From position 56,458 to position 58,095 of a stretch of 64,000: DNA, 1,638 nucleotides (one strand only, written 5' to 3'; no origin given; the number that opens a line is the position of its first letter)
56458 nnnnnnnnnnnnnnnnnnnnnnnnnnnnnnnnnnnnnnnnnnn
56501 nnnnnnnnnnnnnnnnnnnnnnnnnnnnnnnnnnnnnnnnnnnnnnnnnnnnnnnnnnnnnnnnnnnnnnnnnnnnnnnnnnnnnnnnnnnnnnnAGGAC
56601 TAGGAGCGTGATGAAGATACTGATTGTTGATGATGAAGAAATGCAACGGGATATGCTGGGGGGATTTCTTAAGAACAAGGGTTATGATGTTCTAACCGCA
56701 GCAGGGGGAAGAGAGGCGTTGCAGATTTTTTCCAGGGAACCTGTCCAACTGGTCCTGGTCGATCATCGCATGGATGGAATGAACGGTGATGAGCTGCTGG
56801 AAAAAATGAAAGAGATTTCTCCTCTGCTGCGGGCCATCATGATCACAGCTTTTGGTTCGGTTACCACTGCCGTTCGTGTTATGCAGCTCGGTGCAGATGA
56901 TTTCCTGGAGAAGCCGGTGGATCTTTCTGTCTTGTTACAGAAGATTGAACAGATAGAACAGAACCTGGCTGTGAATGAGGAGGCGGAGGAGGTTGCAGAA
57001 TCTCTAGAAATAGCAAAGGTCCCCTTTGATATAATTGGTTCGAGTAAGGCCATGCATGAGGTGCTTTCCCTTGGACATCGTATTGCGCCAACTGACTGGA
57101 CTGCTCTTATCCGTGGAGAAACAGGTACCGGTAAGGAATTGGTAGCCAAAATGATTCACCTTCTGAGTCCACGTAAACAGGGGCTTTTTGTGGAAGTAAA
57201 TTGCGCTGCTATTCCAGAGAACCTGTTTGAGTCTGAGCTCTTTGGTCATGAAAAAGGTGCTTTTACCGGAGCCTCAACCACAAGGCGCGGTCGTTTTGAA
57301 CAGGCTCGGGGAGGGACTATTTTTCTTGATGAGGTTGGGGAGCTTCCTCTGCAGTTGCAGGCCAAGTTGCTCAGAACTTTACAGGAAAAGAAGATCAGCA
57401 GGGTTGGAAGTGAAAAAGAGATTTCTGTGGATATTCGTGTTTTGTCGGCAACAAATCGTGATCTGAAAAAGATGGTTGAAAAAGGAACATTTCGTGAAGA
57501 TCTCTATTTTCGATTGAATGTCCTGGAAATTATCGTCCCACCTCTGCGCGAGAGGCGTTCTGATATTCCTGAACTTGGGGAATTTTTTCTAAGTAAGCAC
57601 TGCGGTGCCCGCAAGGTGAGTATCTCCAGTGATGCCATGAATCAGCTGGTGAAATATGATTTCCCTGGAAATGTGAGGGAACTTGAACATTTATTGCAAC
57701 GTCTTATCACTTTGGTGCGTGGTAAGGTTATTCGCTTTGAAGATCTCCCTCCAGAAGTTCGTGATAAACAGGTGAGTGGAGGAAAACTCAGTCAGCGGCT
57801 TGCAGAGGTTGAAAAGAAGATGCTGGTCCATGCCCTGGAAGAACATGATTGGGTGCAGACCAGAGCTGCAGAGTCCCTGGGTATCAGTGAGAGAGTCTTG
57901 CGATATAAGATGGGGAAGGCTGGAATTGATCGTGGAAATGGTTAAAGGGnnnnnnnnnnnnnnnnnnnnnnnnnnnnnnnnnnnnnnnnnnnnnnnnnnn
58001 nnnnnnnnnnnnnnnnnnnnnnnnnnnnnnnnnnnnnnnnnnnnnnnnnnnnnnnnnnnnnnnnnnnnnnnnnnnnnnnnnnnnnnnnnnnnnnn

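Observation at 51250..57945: Expanded Zra-like sigma54 locus with three secreted Gly/Asn-rich proteins sharing a G-M-G-(D)-C motif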

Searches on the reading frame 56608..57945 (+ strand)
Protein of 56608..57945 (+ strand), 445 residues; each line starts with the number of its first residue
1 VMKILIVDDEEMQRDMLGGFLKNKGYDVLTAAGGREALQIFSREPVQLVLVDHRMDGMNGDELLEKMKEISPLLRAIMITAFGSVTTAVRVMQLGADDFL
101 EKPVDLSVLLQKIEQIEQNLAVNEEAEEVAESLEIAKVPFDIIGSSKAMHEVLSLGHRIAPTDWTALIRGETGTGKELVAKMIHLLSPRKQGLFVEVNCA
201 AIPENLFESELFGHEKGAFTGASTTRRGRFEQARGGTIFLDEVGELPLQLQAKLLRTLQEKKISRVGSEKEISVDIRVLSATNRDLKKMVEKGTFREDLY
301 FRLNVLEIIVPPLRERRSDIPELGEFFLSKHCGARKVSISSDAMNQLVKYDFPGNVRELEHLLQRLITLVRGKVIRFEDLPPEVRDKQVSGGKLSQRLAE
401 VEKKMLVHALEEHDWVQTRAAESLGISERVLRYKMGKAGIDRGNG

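Call 3: search_protein_families(library=pfam, proteins=[window:56608-57945:+], max_evalue=0.1)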
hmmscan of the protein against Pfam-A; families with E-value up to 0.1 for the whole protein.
window:56608-57945:+ (445 aa): 9 families
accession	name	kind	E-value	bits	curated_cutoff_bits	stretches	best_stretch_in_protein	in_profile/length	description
PF00158.32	Sigma54_activat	-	4.1e-73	245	20.2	1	142-308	1-167/168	Sigma-54 interaction domain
PF00072.30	Response_reg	-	9.4e-28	97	30.2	1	4-114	1-111/111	Response regulator receiver domain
PF25601.1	AAA_lid_14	-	6e-22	77.7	27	1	314-391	1-81/87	AAA+ ATPase lid domain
PF14532.12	Sigma54_activ_2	-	1.2e-17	64.9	25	1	144-313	2-138/138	Sigma-54 interaction domain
PF02954.25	HTH_8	-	4e-14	52.5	22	1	398-437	2-41/42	Bacterial regulatory protein, Fis family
PF07728.20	AAA_5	-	8.8e-07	29.4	22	1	167-283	3-122/139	AAA domain (dynein-related subfamily)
PF01078.27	Mg_chelatase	-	0.00038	20.4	20.3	1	167-283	26-157/207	Magnesium chelatase, subunit ChlI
PF18024.7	HTH_50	-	0.035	14.3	27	1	393-429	3-38/50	Helix-turn-helix domain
PF23198.2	PDE8A_N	-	0.066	13.6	29.6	0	4-81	13-91/147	PDE8A-like, N-terminal domain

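Call 6: search_protein_families(library=ncbifam, proteins=[window:56608-57945:+], max_evalue=0.1)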
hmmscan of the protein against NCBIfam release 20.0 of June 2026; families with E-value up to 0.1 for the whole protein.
window:56608-57945:+ (445 aa): 122 families (the best 25 are shown)
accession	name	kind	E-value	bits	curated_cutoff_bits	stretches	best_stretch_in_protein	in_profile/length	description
NF008469.0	PRK11361.1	equivalog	2.8e-129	431.8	714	1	3-441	6-457/461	acetoacetate metabolism transcriptional regulator AtoC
TIGR01818.1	ntrC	equivalog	2.3e-119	399.3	558.6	1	4-388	1-385/463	nitrogen regulation protein NR(I)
TIGR02915.1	PEP_resp_reg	equivalog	1.2e-112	377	502.6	1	4-440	1-444/445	PEP-CTERM-box response regulator transcription factor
TIGR01817.1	nifA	equivalog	3.3e-111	372.7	528.85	2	123-380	181-438/534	nif-specific transcriptional activator NifA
NF007689.0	PRK10365.1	equivalog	1.9e-110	369.7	760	1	2-435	6-439/441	sigma-54-dependent response regulator transcription factor ZraR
NF041552.1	TF_PrdR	equivalog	9.6e-103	344.5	795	1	110-437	241-575/577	sigma-54 dependent transcriptional regulator PrdR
NF003451.0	PRK05022.1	equivalog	4.3e-101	339.2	476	1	111-426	160-496/512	nitric oxide reductase transcriptional regulator NorR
NF011695.0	PRK15115.1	equivalog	6.4e-101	338.3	763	1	3-375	8-373/445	two-component system response regulator GlrR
NF008176.1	PRK10923.1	equivalog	8e-100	334.6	620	1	3-391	5-392/469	nitrogen regulation protein NR(I)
NF041946.1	LuxO_transreg_Vib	equivalog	2.6e-96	323.2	800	1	18-417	13-411/463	quorum-sensing sigma-54 dependent transcriptional regulator LuxO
NF051870.1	NAssimRespRegNtrX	equivalog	3.5e-96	322.8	600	1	1-394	1-395/452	nitrogen assimilation response regulator NtrX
NF049963.1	RespRegFlgRCampy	domain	3.8e-96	322.5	750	1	2-437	1-426/429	fla regulon two-component system response regulator FlgR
NF050807.1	TransRegFlbDCaul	equivalog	1.7e-95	320.5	750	1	23-436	22-436/454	sigma-54-dependent transcriptional regulator FlbD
NF038308.1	RNA_repair_RtcR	equivalog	5.5e-94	315.9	650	1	113-419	150-492/530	RNA repair transcriptional activator RtcR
NF011958.0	PRK15429.1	equivalog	1.4e-88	298.3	830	1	104-442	344-688/692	formate hydrogenlyase transcriptional activator FlhA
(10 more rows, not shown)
